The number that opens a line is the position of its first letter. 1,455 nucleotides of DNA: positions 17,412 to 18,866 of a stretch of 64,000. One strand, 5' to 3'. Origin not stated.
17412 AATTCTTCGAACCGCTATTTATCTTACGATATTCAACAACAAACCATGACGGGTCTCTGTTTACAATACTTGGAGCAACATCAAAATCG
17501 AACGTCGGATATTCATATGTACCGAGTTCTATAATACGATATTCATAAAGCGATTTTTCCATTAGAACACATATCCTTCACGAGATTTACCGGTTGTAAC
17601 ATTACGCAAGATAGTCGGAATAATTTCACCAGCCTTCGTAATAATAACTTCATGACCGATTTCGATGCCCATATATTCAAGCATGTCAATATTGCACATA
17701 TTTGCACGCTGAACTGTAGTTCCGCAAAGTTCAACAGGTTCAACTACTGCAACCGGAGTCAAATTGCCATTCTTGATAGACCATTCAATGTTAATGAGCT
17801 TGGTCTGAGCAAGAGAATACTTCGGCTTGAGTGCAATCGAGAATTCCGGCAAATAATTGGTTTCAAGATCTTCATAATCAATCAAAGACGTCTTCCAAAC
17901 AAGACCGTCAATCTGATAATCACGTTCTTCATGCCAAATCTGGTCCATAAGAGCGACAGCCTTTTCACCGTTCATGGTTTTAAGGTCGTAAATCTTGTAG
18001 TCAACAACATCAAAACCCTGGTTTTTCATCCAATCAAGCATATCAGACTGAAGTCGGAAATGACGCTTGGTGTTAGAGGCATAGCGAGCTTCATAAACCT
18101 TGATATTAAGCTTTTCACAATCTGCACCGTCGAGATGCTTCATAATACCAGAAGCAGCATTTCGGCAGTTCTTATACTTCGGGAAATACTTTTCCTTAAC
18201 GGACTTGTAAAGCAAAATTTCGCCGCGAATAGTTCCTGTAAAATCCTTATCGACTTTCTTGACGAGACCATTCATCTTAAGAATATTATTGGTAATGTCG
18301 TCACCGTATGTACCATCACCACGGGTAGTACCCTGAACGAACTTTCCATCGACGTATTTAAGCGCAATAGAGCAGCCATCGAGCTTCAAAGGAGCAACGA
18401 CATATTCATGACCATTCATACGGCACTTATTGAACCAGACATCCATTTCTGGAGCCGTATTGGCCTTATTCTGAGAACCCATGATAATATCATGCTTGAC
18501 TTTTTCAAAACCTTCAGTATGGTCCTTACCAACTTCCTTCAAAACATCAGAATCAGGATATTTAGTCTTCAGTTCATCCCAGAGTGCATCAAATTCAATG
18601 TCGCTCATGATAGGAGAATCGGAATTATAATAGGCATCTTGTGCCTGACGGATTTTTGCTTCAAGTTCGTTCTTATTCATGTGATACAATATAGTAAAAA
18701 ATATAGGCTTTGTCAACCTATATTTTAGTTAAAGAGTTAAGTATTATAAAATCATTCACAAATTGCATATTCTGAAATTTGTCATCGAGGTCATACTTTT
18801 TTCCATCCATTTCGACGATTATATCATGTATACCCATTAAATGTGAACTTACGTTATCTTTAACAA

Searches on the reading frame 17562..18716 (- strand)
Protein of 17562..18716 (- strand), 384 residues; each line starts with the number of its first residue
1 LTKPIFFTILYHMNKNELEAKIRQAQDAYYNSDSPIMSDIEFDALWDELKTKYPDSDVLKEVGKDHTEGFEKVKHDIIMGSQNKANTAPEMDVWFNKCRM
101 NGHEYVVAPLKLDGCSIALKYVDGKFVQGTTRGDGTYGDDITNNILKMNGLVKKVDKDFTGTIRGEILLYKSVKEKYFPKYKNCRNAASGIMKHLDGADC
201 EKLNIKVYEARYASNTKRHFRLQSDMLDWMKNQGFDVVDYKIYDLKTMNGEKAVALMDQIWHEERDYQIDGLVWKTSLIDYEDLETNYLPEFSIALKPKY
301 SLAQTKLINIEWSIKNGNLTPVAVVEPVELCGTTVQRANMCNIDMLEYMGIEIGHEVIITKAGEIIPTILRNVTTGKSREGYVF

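Call 8: search_protein_families(library=phrogs, proteins=[window:17562-18716:-], max_evalue=0.00001)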
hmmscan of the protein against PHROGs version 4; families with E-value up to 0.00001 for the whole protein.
window:17562-18716:- (384 aa): 2 families
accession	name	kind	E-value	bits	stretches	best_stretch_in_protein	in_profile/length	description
phrog_3869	-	DNA, RNA and nucleotide metabolism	8.4e-89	299.8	1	14-378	8-386/656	NAD-dependent DNA ligase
phrog_3359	-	DNA, RNA and nucleotide metabolism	1.6e-46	160.1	1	17-373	3-323/325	NAD-dependent DNA ligase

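Call 9: search_dna_similar(query=window:17562-18716:-, collection=phages, mode=protein, max_rows=15)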
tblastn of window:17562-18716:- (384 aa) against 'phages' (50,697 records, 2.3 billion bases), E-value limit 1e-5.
Records with a match: 1090; places in all: 1092; records where one place covers at least 80% of the query: 957.
Best place of each record, by identity: <60% 1090.
By first word of the organism name: Vibrio 375; Salmonella 264; Escherichia 132; Bacteriophage 43; Erwinia 42; Aeromonas 29; Pseudomonas 24; Rhizobium 13; Phage 12; Staphylococcus 11; and 44 more.
By host as written in the record: - 384; Escherichia coli 43; Salmonella enterica subsp. enterica serovar Enteritidis PT1 39; Erwinia amylovora 35; Vibrio harveyi BAA-1116 34; Salmonella sp. 25; Salmonella enterica 22; Salmonella enterica subsp. enterica serovar Enteritidis 21; and 219 more.
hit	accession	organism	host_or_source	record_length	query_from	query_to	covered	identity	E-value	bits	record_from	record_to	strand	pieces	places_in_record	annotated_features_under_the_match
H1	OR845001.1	Staphylococcus phage SA 1306 Kay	Staphylococcus aureus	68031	16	384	96%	33.2%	1e-36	147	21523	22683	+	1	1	record has no annotation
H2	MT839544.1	Bacteriophage sp.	human fecal samples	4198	9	370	94%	33.1%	7e-32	133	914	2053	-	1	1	record has no annotation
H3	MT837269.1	Bacteriophage sp.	human fecal samples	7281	11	374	95%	32.6%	4e-31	130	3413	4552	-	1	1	record has no annotation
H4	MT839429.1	Bacteriophage sp.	human fecal samples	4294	17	374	93%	32.5%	1e-31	132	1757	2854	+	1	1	record has no annotation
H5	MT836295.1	Bacteriophage sp.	human fecal samples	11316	17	370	92%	32.9%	4e-34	139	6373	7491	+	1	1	record has no annotation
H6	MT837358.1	Bacteriophage sp.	human fecal samples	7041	17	374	93%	32.4%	1e-28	123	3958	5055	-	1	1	record has no annotation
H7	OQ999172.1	Listeria phage LIS04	Listeria innocua ATCC 51742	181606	16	369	92%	32.7%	1e-34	141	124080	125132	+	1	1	NAD-dependent DNA ligase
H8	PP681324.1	Microcystis phage MaMV-DL02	Microcystis aeruginosa FACHB524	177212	16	371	93%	32.5%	4e-31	130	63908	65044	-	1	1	hypothetical protein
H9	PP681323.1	Microcystis phage MaMV-DL01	Microcystis aeruginosa FACHB524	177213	16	371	93%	32.5%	4e-31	130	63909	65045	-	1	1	hypothetical protein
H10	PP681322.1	Microcystis phage MaMV-CH02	Microcystis aeruginosa FACHB524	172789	16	371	93%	32.5%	5e-31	130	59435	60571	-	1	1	hypothetical protein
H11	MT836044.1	Bacteriophage sp.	human fecal samples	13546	29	381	92%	32.5%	9e-31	129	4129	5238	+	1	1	record has no annotation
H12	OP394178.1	Cyanophage MaMV-DH01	Cyanobacteria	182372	16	371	93%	32.2%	5e-30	127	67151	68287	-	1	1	DNA ligase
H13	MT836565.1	Bacteriophage sp.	human fecal samples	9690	17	380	95%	31.4%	6e-32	133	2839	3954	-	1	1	record has no annotation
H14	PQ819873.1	Streptococcus phage vB_SagM-GXN1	Streptococcus agalactiae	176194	13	371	93%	31.7%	2e-31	132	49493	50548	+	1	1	NAD-dependent DNA ligase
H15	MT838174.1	Bacteriophage sp.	human fecal samples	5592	17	373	93%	31.9%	1e-33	138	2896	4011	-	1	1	record has no annotation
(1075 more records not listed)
